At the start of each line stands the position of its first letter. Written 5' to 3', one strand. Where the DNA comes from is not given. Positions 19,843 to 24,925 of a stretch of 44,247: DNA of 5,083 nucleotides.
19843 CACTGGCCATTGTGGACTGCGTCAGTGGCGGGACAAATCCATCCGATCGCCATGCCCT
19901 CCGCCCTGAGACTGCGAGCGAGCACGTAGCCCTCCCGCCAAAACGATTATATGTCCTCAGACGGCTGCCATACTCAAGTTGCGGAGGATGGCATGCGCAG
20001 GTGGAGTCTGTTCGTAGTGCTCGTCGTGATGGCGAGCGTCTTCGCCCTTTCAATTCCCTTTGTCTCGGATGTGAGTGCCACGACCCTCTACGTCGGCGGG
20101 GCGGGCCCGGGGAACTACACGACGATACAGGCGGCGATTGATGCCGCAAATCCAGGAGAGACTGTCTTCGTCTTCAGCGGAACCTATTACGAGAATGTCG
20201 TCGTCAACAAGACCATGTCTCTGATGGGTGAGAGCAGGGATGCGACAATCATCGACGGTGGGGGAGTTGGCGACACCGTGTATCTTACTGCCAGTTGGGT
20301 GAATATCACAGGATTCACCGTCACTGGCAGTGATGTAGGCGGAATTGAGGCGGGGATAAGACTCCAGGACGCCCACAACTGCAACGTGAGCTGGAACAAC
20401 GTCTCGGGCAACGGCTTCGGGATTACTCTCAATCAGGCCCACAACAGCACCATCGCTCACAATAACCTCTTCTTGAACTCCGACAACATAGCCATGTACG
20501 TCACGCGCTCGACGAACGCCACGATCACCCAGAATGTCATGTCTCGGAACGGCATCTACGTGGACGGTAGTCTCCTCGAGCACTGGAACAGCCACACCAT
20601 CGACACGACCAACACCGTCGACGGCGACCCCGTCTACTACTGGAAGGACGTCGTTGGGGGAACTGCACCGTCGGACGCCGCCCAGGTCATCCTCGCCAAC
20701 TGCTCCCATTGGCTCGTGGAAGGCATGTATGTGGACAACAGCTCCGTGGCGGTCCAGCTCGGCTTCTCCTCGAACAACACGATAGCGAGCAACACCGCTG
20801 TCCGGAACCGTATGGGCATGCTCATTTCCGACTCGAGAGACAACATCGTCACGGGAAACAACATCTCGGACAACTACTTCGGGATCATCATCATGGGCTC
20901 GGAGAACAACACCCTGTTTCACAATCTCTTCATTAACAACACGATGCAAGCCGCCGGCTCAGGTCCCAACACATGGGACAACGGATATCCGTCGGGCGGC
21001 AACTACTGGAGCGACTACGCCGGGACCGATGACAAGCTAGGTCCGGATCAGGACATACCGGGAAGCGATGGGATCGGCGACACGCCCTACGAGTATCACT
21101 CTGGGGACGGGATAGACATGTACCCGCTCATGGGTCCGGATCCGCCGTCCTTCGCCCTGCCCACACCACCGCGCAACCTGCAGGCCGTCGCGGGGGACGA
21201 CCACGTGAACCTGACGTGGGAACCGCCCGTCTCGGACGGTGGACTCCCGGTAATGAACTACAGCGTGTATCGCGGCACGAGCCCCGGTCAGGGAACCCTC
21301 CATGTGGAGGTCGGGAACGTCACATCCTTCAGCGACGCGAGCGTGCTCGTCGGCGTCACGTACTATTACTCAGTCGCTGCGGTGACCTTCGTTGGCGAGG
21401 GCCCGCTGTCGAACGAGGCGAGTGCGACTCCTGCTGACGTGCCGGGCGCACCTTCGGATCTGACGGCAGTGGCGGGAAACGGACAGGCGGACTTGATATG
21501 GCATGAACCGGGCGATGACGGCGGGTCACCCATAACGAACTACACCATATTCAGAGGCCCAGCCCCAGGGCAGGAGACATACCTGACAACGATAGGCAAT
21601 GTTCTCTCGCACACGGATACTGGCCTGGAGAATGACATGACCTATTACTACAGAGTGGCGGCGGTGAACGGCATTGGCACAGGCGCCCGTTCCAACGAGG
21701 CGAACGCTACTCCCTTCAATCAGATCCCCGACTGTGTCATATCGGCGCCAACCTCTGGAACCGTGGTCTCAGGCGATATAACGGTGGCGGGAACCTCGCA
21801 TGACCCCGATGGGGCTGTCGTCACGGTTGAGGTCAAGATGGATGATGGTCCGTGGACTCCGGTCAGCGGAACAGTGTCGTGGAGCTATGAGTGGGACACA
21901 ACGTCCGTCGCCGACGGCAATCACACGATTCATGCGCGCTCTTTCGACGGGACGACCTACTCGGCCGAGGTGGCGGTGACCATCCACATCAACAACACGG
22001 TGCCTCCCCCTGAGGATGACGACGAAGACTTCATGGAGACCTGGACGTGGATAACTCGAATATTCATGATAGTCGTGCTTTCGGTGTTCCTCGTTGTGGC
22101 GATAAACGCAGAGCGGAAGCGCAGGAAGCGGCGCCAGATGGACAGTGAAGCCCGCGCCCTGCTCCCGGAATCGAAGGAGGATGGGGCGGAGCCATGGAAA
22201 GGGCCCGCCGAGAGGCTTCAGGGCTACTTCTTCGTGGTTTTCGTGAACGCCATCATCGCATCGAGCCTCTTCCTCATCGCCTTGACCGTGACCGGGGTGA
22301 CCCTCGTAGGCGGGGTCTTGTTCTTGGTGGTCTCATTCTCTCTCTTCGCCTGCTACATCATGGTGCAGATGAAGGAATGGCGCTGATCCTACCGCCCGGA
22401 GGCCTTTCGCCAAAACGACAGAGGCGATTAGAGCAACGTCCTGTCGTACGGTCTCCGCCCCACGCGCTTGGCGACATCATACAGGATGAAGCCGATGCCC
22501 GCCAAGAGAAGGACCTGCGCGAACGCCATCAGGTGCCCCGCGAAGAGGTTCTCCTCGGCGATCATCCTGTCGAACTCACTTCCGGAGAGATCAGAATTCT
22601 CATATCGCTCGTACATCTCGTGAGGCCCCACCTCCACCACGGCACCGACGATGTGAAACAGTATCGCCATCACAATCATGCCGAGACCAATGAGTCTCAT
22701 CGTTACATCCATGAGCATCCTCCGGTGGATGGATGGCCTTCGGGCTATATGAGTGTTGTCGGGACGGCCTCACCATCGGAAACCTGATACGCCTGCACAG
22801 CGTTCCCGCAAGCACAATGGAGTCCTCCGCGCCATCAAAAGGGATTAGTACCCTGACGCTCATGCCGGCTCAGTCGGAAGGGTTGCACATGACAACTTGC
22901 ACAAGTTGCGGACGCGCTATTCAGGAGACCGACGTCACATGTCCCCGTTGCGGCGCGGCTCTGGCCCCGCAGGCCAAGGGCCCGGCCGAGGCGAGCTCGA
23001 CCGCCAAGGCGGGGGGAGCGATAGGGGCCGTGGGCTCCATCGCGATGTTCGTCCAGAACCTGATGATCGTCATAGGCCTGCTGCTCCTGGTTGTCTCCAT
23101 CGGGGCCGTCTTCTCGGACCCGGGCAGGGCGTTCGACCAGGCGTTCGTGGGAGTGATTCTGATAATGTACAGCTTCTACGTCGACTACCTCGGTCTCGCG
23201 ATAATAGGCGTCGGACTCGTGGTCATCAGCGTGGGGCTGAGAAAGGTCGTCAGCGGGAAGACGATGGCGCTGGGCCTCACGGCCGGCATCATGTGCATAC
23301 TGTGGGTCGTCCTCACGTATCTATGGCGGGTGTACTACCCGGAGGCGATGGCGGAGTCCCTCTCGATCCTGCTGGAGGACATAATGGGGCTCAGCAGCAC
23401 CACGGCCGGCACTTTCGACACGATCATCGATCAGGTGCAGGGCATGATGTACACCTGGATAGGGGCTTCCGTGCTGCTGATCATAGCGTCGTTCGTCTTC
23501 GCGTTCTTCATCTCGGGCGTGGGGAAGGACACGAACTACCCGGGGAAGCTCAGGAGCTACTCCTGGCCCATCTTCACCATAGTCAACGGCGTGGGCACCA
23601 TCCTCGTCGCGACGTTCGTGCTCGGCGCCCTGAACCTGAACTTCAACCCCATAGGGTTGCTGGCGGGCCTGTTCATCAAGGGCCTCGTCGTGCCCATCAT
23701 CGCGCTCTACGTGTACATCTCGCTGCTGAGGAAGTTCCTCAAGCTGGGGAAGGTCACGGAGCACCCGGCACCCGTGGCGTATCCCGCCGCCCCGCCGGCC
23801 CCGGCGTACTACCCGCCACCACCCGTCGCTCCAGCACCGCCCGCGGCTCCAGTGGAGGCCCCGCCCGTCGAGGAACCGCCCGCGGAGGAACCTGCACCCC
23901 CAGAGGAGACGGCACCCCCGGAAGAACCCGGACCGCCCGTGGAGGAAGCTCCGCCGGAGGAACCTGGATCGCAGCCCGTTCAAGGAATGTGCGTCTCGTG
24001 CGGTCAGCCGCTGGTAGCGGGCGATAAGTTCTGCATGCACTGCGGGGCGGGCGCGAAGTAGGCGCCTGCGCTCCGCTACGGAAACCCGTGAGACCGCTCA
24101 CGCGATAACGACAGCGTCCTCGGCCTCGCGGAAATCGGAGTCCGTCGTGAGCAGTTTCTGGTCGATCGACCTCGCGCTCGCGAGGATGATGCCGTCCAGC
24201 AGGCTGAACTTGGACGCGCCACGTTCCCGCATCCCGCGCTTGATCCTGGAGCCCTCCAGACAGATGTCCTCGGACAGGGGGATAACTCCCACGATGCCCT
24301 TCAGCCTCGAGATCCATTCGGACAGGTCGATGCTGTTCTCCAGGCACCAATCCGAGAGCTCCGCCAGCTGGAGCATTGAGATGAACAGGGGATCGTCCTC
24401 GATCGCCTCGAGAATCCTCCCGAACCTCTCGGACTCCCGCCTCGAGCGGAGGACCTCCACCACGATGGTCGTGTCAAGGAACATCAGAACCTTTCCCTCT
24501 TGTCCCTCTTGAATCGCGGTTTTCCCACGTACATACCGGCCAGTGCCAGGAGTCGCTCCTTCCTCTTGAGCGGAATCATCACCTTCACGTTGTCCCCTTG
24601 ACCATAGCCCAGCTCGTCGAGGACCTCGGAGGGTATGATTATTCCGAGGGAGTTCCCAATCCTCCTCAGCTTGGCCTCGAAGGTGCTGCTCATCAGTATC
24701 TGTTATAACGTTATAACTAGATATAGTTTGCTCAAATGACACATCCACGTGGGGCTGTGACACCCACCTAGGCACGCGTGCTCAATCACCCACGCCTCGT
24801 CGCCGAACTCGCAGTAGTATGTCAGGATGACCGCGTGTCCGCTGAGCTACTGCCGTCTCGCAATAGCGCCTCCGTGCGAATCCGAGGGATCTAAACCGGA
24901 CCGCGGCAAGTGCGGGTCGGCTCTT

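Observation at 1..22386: Island of seven giant, module-shuffled secreted proteins: candidate multi-component archaeal cell-surface apparatus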

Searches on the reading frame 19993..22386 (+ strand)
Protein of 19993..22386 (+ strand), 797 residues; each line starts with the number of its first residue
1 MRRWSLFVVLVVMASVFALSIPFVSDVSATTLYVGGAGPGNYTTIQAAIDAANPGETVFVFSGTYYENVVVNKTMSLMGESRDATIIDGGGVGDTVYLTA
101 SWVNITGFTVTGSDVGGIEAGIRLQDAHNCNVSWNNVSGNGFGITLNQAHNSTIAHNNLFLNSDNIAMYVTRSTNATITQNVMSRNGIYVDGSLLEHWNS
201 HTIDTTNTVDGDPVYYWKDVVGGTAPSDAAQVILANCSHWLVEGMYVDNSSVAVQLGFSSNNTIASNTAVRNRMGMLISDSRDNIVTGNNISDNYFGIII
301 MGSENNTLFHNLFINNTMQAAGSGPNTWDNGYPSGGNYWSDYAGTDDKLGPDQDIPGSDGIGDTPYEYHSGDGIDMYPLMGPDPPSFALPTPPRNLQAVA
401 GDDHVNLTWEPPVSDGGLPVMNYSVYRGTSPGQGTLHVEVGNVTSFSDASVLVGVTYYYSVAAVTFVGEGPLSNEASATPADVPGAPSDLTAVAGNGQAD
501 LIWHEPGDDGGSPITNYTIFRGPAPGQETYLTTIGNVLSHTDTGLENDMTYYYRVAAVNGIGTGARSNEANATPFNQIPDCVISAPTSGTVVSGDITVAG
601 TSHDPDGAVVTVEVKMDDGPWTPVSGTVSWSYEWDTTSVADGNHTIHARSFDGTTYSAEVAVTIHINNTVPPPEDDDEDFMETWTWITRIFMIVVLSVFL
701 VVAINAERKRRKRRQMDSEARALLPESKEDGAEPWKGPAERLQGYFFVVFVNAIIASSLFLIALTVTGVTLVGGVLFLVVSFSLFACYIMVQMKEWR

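Call 4: search_protein_families(library=pfam, proteins=[window:19993-22386:+], max_evalue=0.01)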
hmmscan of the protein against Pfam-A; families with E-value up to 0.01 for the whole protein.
window:19993-22386:+ (797 aa): 6 families
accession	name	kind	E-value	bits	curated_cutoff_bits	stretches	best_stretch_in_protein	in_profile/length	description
PF05048.19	NosD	-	7.6e-28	97.8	23.6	2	232-344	85-212/212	Periplasmic copper-binding protein (NosD)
PF00041.27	fn3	-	1.6e-15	57.5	25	2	486-571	2-82/84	Fibronectin type III domain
PF13229.12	Beta_helix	-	3.4e-15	56.4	25.9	2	237-322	54-139/158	Right handed beta helix region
PF17957.7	Big_7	-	1.2e-10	42.3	24.1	1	579-648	1-70/70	Bacterial Ig domain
PF07602.17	DUF1565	-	0.00048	20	20.3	0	260-318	137-200/257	Protein of unknown function (DUF1565)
PF16656.11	Pur_ac_phosph_N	-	0.0039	18.2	30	0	530-565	50-84/93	Purple acid Phosphatase, N-terminal domain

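Call 12: search_protein_families(library=ncbifam, proteins=[window:19993-22386:+], max_evalue=0.01)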
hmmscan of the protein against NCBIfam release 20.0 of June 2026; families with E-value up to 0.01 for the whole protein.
window:19993-22386:+ (797 aa): 3 families
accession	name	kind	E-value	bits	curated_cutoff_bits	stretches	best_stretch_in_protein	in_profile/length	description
TIGR04247.1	NosD_copper_fam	subfamily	1.9e-40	138.7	300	2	45-193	1-157/377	nitrous oxide reductase family maturation protein NosD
TIGR03804.1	para_beta_helix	repeat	2e-19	69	19.45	3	256-295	4-43/44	parallel beta-helix repeat protein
NF047854.1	LIC10774_subfam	equivalog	0.00029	19.9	380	0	99-188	171-269/358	LIC10774/LIC10365 family surface protein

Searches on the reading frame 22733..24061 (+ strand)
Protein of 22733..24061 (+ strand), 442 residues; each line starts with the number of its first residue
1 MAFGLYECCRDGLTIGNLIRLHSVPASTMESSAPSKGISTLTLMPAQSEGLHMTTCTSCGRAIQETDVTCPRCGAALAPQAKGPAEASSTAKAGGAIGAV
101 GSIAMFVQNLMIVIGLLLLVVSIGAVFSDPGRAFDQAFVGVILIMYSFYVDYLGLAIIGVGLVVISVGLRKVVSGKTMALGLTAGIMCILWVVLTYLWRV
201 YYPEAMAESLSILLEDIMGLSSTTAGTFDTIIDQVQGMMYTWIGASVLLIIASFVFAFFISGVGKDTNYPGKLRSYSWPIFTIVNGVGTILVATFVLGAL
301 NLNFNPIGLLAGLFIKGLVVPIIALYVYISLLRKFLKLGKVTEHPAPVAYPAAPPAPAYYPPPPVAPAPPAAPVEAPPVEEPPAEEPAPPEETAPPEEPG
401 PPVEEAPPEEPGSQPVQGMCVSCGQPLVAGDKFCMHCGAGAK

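Call 6: search_protein_families(library=pfam, proteins=[window:22733-24061:+], max_evalue=0.001)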
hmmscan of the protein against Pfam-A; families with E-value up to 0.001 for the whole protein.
window:22733-24061:+ (442 aa): 4 families
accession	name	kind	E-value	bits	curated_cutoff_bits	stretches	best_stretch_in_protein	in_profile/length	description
PF13240.11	Zn_Ribbon_1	-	8.6e-12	44.9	25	2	420-439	2-21/23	zinc-ribbon domain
PF13248.11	Zn_ribbon_3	-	7.2e-08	32.1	27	1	420-439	5-24/26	zinc-ribbon domain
PF12773.13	DZR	-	8.5e-07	29.5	27.3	0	415-438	21-45/45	Double zinc ribbon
PF17032.10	Zn_ribbon_15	-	7.2e-05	24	28.9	0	48-74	51-73/73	zinc-ribbon family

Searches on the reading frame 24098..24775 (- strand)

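Call 6: search_protein_families(library=pfam, proteins=[window:24098-24775:-], max_evalue=0.001)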
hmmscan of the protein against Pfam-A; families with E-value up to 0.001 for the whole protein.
window:24098-24775:- (225 aa): 1 family
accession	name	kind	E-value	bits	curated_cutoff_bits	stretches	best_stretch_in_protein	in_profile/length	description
PF01850.27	PIN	-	7.6e-12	46.3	23.6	1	98-219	1-118/120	PIN domain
